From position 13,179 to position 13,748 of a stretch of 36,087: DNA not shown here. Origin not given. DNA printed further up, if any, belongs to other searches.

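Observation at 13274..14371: Promoter-driven, translationally coupled Zn-ribbon small protein plus RimK-like ATP-grasp ligase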

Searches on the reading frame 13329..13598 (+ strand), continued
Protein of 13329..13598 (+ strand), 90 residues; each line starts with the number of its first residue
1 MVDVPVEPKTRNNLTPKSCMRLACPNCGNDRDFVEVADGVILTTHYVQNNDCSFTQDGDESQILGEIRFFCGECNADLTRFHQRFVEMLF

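Call 61: fold_search(model_id=the predicted structure, library=pdb)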
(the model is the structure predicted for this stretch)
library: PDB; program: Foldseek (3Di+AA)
matches with E <= 10: 147; with E <= 0.001: 0
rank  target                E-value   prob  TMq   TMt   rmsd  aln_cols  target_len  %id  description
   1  6sym_A                8.6e-01  0.07  0.17  0.13  10.6        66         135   20  Crystal structure of Escherichia coli MsrB (reduced form) (released 2020-10-14)
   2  6sym_B                1.2e+00  0.06  0.17  0.13  10.6        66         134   20  Crystal structure of Escherichia coli MsrB (reduced form) (released 2020-10-14)
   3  9i05_Aq               1.6e+00  0.02  0.15  0.08  14.2       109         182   10  Cryo-EM structure of the large subunit of the mitochondrial ribosome from Toxoplasma gondii (released 2025-06-11)
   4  2h0d_B                1.9e+00  0.08  0.16  0.15  11.9        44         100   14  Structure of a Bmi-1-Ring1B Polycomb group ubiquitin ligase complex (released 2006-05-23)
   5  9e8o_F                1.9e+00  0.04  0.19  0.07   9.2        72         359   10  Nub1/Fat10-processing human 26S proteasome bound to Txnl1 with Rpt2 at top of spiral staircase and partially unfolded  (released 2024-12-04)
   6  5of9_B                1.9e+00  0.04  0.19  0.05  12.9        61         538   11  Crystal structure of human MORC2 (residues 1-603) (released 2018-02-14)
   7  5ofa_B                1.9e+00  0.04  0.19  0.05  13.0        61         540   11  Crystal structure of human MORC2 (residues 1-603) with spinal muscular atrophy mutation T424R (released 2018-02-14)
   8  7fc0_C                3.0e+00  0.14  0.27  0.14   5.7        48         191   10  Reconstitution of MbnABC complex from Rugamonas rubra ATCC-43154 (GroupIII) (released 2022-03-16)
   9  3wyr_A                3.2e+00  0.08  0.28  0.16   5.0        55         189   11  Crystal structure of Killer cell immunoglobulin-like receptor 2DL4 (released 2015-03-18)
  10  2q18                  3.2e+00  0.08  0.28  0.10   9.7        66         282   17  2-keto-3-deoxy-D-arabinonate dehydratase (released 2008-04-08)
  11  7bbl_A                3.2e+00  0.05  0.25  0.26   7.4        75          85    9  Structure of human Gemin6/Gemin7/Gemin8 trimeric complex (released 2021-01-20)
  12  8ffv_B                3.2e+00  0.04  0.23  0.05  10.0        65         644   14  Cryo-EM structure of the GR-Hsp90-FKBP52 complex (released 2023-11-01)
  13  6cjp_B                3.4e+00  0.06  0.25  0.14  10.3        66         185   20  Candida albicans Hsp90 nucleotide binding domain in complex with radicicol (released 2019-01-30)
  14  5fwk_A                3.4e+00  0.04  0.22  0.05  10.0        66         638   15  Atomic cryoEM structure of Hsp90-Cdc37-Cdk4 complex (released 2016-07-06)
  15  9n9j_8                3.6e+00  0.07  0.32  0.22   9.6        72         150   21  Structure of a GRP94 folding intermediate engaged with a CCDC134- and FKBP11-bound secretory translocon (released 2025-11-19)
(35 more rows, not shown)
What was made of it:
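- Tried and rejected: Foldseek against PDB gave nothing below E 0.86 (call 61).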

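Call 62: search_protein_families(library=padloc, proteins=[window:13329-13598:+], max_evalue=0.01)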
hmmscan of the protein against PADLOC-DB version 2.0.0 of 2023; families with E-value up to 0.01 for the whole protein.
window:13329-13598:+ (90 aa): 0 families

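Call 63: list_cluster_members(proteins=[window:13329-13598:+, window:13332-13598:+, window:13317-13598:+, window:13281-13598:+, window:13386-13598:+])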
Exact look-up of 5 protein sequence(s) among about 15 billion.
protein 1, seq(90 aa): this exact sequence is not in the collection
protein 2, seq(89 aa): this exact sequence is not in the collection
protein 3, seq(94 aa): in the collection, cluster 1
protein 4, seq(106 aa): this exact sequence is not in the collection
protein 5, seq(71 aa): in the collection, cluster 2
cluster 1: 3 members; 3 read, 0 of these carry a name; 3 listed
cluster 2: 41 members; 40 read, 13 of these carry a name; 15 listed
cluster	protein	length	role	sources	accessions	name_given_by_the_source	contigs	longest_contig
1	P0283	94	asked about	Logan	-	-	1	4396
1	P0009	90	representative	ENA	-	-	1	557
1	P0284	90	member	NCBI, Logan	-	-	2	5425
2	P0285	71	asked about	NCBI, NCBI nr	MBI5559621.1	MAG: hypothetical protein HY885_18515 [Deltaproteobacteria bacterium] | hypothetical protein [Deltaproteobacteria bacterium]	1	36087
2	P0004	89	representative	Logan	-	-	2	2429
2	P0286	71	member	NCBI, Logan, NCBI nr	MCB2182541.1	MAG: hypothetical protein KQH63_10975 [Desulfobulbaceae bacterium] | hypothetical protein [Desulfobulbaceae bacterium]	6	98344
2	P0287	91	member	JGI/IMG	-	hypothetical protein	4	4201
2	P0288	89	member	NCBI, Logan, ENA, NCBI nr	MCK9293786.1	MAG: hypothetical protein M0P70_01780 [Desulfobulbaceae bacterium] | hypothetical protein [Desulfobulbaceae bacterium]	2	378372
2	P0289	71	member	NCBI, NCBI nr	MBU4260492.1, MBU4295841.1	MAG: hypothetical protein KKC76_01245 [Proteobacteria bacterium] | hypothetical protein [Pseudomonadota bacterium]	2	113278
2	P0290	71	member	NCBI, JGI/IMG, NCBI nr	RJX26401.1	MAG: hypothetical protein C4531_15880 [Desulfurivibrio sp.] | hypothetical protein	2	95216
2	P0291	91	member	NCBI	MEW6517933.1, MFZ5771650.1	MAG: hypothetical protein AB1461_00835 [Thermodesulfobacteriota bacterium]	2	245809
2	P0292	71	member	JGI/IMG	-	hypothetical protein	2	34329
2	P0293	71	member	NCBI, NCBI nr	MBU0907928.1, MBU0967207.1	MAG: hypothetical protein KKA54_12610 [Proteobacteria bacterium] | hypothetical protein [Pseudomonadota bacterium]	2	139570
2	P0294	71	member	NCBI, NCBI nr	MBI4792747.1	MAG: hypothetical protein HY789_08515 [Deltaproteobacteria bacterium] | hypothetical protein [Deltaproteobacteria bacterium]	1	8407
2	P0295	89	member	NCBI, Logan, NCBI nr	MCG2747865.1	MAG: hypothetical protein L6365_10085 [Desulfobulbaceae bacterium] | hypothetical protein [Desulfobulbaceae bacterium]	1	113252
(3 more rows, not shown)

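Call 67: find_encoding_contigs(protein=P0251, flank=5000, max_places=2)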
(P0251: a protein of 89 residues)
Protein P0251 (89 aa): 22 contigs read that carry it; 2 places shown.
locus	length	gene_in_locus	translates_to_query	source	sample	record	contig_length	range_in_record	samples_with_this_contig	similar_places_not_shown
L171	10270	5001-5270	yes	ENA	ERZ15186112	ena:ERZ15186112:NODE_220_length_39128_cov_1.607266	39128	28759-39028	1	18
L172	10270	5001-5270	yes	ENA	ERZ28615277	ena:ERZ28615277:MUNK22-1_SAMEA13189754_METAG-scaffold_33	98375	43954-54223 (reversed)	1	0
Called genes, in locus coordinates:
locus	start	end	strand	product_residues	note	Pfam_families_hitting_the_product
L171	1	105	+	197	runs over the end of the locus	PF20362:DUF6657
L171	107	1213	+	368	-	PF01321:Creatinase_N, PF00557:Peptidase_M24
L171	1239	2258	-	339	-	PF00106:adh_short, PF01073:3Beta_HSD, PF01370:Epimerase, PF02719:Polysacc_synt_2, PF04321:RmlD_sub_bind, PF08659:KR (weak), PF13460:NAD_binding_10, PF16363:GDP_Man_Dehyd, +1 more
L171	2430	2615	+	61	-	PF01361:Tautomerase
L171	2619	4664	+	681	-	PF22745:Nlig-Ia, PF01653:DNA_ligase_aden, PF03120:OB_DNA_ligase, PF03119:DNA_ligase_ZBD, PF12826:HHH_2, PF14520:HHH_5 (weak), PF00533:BRCT, PF12738:PTCB-BRCT (weak), +1 more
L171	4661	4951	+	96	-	PF00708:Acylphosphatase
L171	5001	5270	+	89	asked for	-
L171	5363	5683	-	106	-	PF04358:DsrC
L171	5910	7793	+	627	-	PF13623:SurA_N_2, PF13624:SurA_N_3, PF09312:SurA_N (weak), PF13145:Rotamase_2, PF13616:Rotamase_3, PF00639:Rotamase, PF13145:Rotamase_2 (weak)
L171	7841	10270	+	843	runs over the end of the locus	?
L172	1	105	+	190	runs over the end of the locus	PF20362:DUF6657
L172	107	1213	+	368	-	PF01321:Creatinase_N, PF00557:Peptidase_M24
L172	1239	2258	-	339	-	PF00106:adh_short, PF01073:3Beta_HSD, PF01370:Epimerase, PF02719:Polysacc_synt_2, PF04321:RmlD_sub_bind, PF08659:KR (weak), PF13460:NAD_binding_10, PF16363:GDP_Man_Dehyd, +1 more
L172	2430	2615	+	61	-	PF01361:Tautomerase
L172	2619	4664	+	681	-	PF22745:Nlig-Ia, PF01653:DNA_ligase_aden, PF03120:OB_DNA_ligase, PF03119:DNA_ligase_ZBD, PF12826:HHH_2, PF14520:HHH_5 (weak), PF00533:BRCT, PF12738:PTCB-BRCT (weak), +1 more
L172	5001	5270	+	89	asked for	-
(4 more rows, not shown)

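Call 68: find_encoding_contigs(protein=P0255, flank=5000, max_places=2)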
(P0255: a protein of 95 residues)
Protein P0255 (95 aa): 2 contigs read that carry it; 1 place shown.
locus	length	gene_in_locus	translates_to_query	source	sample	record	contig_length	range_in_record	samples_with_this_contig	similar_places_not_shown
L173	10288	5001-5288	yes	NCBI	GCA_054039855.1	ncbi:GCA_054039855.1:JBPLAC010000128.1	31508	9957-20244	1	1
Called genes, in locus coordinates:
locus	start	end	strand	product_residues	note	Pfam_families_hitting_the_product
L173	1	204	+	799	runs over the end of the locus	PF04313:HSDR_N (faint), PF00270:DEAD, PF04851:ResIII, PF18766:SWI2_SNF2, PF00271:Helicase_C (weak), PF08463:EcoEI_R_C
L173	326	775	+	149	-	PF04608:PgpA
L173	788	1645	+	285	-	PF04228:Zn_peptidase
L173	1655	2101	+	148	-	-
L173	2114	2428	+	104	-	-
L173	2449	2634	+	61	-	PF01361:Tautomerase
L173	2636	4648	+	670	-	PF22745:Nlig-Ia, PF01653:DNA_ligase_aden, PF03120:OB_DNA_ligase, PF03119:DNA_ligase_ZBD (weak), PF14520:HHH_5 (weak), PF12826:HHH_2, PF14520:HHH_5 (weak), PF00533:BRCT, +2 more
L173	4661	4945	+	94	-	PF00708:Acylphosphatase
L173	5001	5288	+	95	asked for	-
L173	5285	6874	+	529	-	PF00117:GATase, PF01174:SNO (faint), PF07685:GATase_3 (weak), PF00977:His_biosynth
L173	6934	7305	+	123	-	-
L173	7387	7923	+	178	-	-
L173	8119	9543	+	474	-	PF02934:GatB_N, PF02637:GatB_Yqey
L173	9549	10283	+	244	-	PF20582:UPF0758_N, PF04002:RadC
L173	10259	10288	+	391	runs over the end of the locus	PF04055:Radical_SAM, PF06969:HemN_C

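Call 69: find_encoding_contigs(protein=P0249, flank=5000, max_places=2)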
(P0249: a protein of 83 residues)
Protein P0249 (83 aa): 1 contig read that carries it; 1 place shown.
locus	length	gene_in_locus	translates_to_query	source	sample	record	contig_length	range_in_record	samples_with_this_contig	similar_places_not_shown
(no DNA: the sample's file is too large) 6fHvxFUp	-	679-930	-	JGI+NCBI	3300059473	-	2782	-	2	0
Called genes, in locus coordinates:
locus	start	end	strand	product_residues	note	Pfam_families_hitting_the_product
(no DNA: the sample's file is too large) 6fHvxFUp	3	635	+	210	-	?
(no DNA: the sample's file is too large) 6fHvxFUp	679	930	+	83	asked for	-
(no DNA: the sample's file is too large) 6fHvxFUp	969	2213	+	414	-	PF16491:Peptidase_M48_N, PF01435:Peptidase_M48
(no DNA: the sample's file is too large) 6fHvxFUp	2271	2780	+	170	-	?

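Call 70: find_encoding_contigs(protein=P0248, flank=5000, max_places=2)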
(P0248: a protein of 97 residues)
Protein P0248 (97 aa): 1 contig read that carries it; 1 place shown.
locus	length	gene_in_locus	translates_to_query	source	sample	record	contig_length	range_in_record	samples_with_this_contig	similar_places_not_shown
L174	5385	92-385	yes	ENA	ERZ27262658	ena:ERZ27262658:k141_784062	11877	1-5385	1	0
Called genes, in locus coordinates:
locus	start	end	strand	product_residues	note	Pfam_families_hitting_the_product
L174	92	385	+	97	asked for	-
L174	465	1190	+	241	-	PF08443:RimK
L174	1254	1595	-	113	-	PF17269:DUF5335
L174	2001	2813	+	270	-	PF01784:DUF34_NIF3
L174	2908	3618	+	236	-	-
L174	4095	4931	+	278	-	PF02548:Pantoate_transf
